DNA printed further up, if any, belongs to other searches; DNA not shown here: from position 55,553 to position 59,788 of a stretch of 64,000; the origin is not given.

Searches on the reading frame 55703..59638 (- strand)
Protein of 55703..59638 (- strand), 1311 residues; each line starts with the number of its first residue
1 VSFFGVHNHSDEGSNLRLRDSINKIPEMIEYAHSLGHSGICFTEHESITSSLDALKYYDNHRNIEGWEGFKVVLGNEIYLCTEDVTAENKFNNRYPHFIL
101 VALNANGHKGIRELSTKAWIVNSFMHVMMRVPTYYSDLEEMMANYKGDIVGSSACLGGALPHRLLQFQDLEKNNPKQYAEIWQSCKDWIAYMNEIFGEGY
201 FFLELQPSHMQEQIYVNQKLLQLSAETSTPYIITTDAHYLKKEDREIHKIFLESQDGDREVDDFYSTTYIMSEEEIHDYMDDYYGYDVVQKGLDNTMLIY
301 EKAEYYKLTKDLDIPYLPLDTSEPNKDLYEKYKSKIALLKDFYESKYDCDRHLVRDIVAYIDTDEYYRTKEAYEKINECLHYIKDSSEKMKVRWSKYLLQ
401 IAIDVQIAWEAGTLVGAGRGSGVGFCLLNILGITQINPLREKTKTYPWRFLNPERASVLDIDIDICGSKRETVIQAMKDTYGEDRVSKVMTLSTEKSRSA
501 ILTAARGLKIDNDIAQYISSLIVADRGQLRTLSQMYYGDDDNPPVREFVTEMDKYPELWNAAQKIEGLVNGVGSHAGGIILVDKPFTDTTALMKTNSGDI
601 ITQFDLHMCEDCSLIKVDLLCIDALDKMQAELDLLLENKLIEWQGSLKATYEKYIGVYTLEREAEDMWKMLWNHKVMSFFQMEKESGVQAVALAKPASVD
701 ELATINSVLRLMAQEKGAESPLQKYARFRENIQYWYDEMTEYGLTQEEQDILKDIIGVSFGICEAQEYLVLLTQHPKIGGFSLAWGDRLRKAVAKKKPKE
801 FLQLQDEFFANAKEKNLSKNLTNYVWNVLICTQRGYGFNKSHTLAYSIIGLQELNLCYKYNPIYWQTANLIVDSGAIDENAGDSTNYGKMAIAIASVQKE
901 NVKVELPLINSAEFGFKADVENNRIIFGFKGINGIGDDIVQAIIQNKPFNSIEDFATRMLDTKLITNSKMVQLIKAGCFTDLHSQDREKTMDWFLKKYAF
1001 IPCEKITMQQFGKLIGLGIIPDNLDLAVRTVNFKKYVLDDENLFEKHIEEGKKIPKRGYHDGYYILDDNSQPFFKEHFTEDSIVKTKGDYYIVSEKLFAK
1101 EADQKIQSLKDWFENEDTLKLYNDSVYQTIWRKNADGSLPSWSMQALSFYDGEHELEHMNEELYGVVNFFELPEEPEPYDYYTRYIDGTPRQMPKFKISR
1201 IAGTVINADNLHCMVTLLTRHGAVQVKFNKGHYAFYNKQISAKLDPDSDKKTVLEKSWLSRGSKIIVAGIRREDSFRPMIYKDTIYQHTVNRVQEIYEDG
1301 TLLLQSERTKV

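Call 49: search_protein_families(library=phrogs, proteins=[window:55703-59638:-], max_evalue=0.00001)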
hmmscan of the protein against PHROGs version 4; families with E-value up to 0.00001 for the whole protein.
window:55703-59638:- (1311 aa): 6 families
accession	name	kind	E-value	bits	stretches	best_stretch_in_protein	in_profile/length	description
phrog_405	-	DNA, RNA and nucleotide metabolism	5.8e-219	730.9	1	1-1296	42-1094/1190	DNA polymerase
phrog_12219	-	DNA, RNA and nucleotide metabolism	1.7e-174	583.4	1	459-1284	2-803/823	DNA polymerase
phrog_20695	-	DNA, RNA and nucleotide metabolism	2.9e-112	376.7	1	851-1309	1-439/440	DNA binding protein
phrog_21652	-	DNA, RNA and nucleotide metabolism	3.2e-97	327.1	1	427-838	42-451/476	DNA polymerase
phrog_7513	-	unknown function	4.7e-92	310.2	1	1-457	9-450/461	-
phrog_11165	-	DNA, RNA and nucleotide metabolism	6.5e-49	167.6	1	393-958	55-590/782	DNA polymerase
